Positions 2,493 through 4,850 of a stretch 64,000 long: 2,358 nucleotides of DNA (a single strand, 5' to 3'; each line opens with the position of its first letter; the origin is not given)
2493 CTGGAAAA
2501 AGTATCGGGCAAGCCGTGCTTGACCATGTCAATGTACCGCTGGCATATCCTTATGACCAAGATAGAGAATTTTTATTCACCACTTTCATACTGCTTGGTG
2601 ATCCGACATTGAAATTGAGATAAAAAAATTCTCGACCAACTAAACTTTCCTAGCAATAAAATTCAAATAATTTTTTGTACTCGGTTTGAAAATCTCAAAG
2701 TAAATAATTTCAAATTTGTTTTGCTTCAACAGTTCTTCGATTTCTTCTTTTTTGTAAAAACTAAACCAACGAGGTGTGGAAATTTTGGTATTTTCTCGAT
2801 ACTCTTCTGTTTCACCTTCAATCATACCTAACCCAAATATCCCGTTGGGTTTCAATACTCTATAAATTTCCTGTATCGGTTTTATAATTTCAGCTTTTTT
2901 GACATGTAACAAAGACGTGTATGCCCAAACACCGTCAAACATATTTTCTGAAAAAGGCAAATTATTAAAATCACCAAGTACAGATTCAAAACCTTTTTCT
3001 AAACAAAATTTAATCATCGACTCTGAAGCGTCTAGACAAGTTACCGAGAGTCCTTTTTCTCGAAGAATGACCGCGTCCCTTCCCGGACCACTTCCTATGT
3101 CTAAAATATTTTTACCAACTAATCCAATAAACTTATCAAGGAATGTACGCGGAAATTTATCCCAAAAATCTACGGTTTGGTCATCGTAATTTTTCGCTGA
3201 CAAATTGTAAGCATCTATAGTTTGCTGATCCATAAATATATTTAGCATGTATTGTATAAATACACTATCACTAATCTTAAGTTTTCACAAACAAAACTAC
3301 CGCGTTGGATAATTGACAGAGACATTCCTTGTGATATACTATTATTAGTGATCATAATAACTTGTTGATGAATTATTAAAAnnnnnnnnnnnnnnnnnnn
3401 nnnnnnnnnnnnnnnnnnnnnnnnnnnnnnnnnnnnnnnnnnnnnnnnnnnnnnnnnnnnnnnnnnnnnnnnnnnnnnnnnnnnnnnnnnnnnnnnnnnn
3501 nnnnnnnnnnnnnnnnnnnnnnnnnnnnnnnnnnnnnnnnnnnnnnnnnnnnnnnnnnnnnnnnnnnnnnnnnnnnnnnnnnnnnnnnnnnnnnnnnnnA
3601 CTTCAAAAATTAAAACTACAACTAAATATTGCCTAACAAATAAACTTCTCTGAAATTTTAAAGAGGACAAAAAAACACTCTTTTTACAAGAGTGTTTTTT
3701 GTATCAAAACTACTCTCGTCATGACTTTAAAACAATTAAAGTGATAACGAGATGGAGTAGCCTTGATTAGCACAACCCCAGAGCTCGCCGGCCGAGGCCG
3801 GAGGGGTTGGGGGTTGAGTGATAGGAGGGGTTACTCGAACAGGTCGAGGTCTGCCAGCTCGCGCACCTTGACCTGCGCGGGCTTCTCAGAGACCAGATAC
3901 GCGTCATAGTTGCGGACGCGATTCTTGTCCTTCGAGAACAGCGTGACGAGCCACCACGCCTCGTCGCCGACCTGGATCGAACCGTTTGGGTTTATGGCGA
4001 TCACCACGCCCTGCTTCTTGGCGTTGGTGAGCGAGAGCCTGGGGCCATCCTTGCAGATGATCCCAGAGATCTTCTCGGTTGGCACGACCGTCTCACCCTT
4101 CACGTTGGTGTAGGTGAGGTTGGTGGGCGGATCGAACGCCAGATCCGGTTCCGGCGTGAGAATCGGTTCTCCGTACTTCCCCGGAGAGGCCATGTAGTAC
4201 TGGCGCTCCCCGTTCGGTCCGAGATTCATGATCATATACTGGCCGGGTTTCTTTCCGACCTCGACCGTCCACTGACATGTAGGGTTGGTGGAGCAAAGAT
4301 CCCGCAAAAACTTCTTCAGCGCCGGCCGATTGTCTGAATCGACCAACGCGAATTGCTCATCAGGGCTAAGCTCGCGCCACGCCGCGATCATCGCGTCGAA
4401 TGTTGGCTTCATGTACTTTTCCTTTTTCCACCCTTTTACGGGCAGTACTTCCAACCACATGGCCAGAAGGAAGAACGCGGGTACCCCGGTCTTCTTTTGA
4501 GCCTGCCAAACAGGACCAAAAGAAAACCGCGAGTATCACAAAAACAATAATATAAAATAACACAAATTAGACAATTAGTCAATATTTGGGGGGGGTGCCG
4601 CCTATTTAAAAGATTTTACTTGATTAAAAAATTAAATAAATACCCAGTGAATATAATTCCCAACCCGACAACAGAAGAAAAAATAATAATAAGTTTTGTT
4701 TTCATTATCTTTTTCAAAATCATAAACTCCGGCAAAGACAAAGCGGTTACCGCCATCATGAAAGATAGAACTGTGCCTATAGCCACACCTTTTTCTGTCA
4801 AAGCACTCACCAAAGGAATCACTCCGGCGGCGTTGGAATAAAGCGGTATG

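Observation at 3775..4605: Island A: 194-aa orphan protein at ~58% GC with an AT-type promoter, a G8 tract and a GC hairpin terminator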

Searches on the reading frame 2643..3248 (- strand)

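Call 98: search_protein_families(library=pfam, proteins=[window:2643-3248:-], max_evalue=0.001)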
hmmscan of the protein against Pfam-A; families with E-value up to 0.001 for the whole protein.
window:2643-3248:- (202 aa): 9 families
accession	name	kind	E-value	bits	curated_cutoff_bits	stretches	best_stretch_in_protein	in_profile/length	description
PF08241.18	Methyltransf_11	-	2.5e-19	70.1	21.2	1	49-138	1-93/95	Methyltransferase domain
PF13649.12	Methyltransf_25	-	3.6e-18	66.5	27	1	48-136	1-97/97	Methyltransferase domain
PF13847.12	Methyltransf_31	-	9.7e-12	45.2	27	1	45-147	4-116/145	Methyltransferase domain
PF13489.12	Methyltransf_23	-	2.1e-10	41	27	1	39-182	19-162/164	Methyltransferase domain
PF08242.18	Methyltransf_12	-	4.2e-10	40.7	30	1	49-138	1-98/98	Methyltransferase domain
PF03141.22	Methyltransf_29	-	1e-05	24.8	23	1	46-144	119-221/506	Putative S-adenosyl-L-methionine-dependent methyltransferase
PF07021.18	MetW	-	4.9e-05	23.5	21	1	45-122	14-94/193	Methionine biosynthesis protein MetW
PF01209.24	Ubie_methyltran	-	0.00012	22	20.1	1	38-138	41-149/233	ubiE/COQ5 methyltransferase family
PF03848.20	TehB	-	0.00048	20.1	20.4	1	47-151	33-142/193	Tellurite resistance protein TehB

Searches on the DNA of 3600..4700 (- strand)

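Call 36: search_rna_families(source=window, start=3600, end=4700, threshold=evalue, max_evalue=10)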
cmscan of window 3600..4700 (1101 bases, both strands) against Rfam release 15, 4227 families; matches with E-value up to 10: 10.
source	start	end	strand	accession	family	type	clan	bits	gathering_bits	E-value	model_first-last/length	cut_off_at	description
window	3639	3703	+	RF02713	MCS4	Gene; sRNA;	-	32.1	56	0.019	1-123/123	no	Mycoplasma sRNA MCS4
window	3667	3744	-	RF02713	MCS4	Gene; sRNA;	-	26.8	56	0.21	1-123/123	no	Mycoplasma sRNA MCS4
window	3647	3761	+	RF02390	sau-41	Gene; sRNA;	-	22.1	80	0.88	1-156/156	no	Staphylococcus sRNA sau-41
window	3627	3769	-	RF01608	ceN102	Gene; snRNA; snoRNA; HACA-box;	-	21.7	50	1.3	1-142/142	no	Caenorhabditis snoRNA ceN80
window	3645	3737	+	RF01663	ceN93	Gene; sRNA;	-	21.3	60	0.54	1-131/131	no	Caenorhabditis sRNA ceN93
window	3636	3698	+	RF02844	RefA9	Gene; antisense;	-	18.8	49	5.4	1-64/64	no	Enterococcus sRNA A9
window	3670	3700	+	RF04343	Plastid-psbA-2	Cis-reg;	CL00153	17.5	55.8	3.3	11-46/60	no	Plastid-psbA-2 3UTR RNA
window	3659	3705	-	RF04344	Plastid-psbA-3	Cis-reg;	CL00153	17.4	48.4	4.9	1-57/57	no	Plastid-psbA-3 3UTR RNA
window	3624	3721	-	RF01658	ceN81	Gene; snRNA; snoRNA; HACA-box;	-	16.5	50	5.1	1-126/126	no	Caenorhabditis snoRNA ceN81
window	3776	3868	-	RF01876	MIAT_exon5_2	Gene; lncRNA;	-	13.7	75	2.9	1-83/83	no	Myocardial infarction associated transcript exon 5 conserved region 2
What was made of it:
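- Tried and rejected: Rfam at permissive threshold over 3600-4700 returned only chance-level hits (call 36).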

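Call 75: build_rna_model(alignment_id=A5, structure=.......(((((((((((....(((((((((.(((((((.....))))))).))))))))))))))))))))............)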
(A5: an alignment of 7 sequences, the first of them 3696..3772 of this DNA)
Model R1 built from alignment A5 (7 sequences, 84 columns); structure: as given.
model positions 79; base pairs 27; branch points 0; effective number of sequences 1.79; information 0.716 bits per position. Calibrated on 0.2 Mb of random sequence (short: E-values are rough).
structure used (alignment columns):
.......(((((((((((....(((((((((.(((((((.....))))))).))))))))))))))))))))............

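Call 76: search_with_rna_model(model_id=R1, sources=[window, L001, L002, L004, L005, L006, L008, L011, L012, L013, L014, L015, L016, L017, L018, L019, L020, L021, L022, L023, L024, L025, L026, L027, L028, L029, L030, L031, L033, L034, L035, L036], max_evalue=10)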
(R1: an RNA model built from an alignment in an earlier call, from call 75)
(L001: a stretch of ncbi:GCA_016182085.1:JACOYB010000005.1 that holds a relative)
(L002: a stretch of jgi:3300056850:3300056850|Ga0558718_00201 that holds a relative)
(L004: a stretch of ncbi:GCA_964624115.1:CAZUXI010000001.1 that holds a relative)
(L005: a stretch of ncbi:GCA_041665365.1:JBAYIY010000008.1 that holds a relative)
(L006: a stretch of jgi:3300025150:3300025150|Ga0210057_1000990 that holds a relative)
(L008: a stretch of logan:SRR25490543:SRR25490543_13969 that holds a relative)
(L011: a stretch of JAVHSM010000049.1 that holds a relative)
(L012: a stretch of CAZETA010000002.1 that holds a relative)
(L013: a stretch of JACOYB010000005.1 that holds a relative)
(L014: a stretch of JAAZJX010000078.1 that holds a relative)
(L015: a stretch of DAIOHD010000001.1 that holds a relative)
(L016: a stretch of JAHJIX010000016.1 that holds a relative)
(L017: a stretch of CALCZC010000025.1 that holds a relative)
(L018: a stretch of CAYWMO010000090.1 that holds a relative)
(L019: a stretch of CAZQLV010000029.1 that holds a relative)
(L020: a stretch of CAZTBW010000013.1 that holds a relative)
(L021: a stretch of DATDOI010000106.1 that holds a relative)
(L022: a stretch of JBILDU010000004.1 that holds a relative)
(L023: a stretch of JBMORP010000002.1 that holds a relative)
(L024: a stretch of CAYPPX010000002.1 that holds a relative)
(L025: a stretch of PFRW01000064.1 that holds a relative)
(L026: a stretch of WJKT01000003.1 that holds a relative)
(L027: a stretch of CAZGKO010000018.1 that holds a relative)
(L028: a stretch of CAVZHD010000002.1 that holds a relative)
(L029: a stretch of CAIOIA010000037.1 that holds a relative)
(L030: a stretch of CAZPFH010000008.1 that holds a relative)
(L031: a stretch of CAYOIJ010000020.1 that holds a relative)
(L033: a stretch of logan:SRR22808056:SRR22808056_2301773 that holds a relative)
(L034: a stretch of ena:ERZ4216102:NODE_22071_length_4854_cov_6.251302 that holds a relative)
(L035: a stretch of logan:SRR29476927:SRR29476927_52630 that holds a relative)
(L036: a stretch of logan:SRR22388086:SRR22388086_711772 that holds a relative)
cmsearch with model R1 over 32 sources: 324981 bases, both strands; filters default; matches with E-value up to 10: 21.
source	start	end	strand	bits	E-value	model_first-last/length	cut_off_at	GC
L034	3505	3583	+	98.3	8.5e-27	1-79/79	no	0.41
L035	717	795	+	98.3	8.5e-27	1-79/79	no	0.41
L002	6505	6584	+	94.6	1.2e-25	1-79/79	no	0.32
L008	2365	2443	+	94.5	1.3e-25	1-79/79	no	0.3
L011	5622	5700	+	94.5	1.3e-25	1-79/79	no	0.3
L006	6503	6582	+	93.3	3e-25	1-79/79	no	0.41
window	3695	3774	-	88.5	9e-24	1-79/79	no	0.32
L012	5487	5565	+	88.2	1.1e-23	1-79/79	no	0.39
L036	2964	3036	+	64.5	1.9e-16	1-79/79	no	0.49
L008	2363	2441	-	47.4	3.5e-11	1-79/79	no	0.3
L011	5620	5698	-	47.4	3.5e-11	1-79/79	no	0.3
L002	6504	6582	-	46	9.2e-11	1-79/79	no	0.33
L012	5486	5564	-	44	3.8e-10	1-79/79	no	0.39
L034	3503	3581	-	42.6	1e-09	1-79/79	no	0.42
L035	715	793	-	42.6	1e-09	1-79/79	no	0.42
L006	6502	6580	-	42.1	1.5e-09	1-79/79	no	0.42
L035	3370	3444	+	34.6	3e-07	1-79/79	no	0.4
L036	2962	3034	-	22.4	0.0016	1-79/79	no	0.52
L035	3389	3424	-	20.6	0.0058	23-59/79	no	0.36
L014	329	361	+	12.1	2.4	1-79/79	no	0.3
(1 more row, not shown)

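Call 82: search_with_rna_model(model_id=R1, sources=[L037, L038, L032, L003, L007, L009, L010], max_evalue=1)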
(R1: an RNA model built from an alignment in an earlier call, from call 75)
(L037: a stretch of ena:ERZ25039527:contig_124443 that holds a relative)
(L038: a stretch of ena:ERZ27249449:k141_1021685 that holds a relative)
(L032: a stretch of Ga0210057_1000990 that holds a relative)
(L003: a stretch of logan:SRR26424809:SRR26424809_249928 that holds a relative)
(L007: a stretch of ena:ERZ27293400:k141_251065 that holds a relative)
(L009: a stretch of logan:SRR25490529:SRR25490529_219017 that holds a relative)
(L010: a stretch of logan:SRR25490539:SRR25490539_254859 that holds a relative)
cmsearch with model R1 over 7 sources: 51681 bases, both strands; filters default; matches with E-value up to 1: 10.
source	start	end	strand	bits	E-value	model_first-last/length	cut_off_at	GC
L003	829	908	+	94.6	1.9e-26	1-79/79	no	0.32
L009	1585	1663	+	94.5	2e-26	1-79/79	no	0.3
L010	880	958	+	94.5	2e-26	1-79/79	no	0.3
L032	8023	8102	-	93.3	4.7e-26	1-79/79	no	0.41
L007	6503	6582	+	93.3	4.7e-26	1-79/79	no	0.41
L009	1583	1661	-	47.4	5.6e-12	1-79/79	no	0.3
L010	878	956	-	47.4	5.6e-12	1-79/79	no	0.3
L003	828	906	-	46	1.5e-11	1-79/79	no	0.33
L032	8025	8103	+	42.1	2.4e-10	1-79/79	no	0.42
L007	6502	6580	-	42.1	2.4e-10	1-79/79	no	0.42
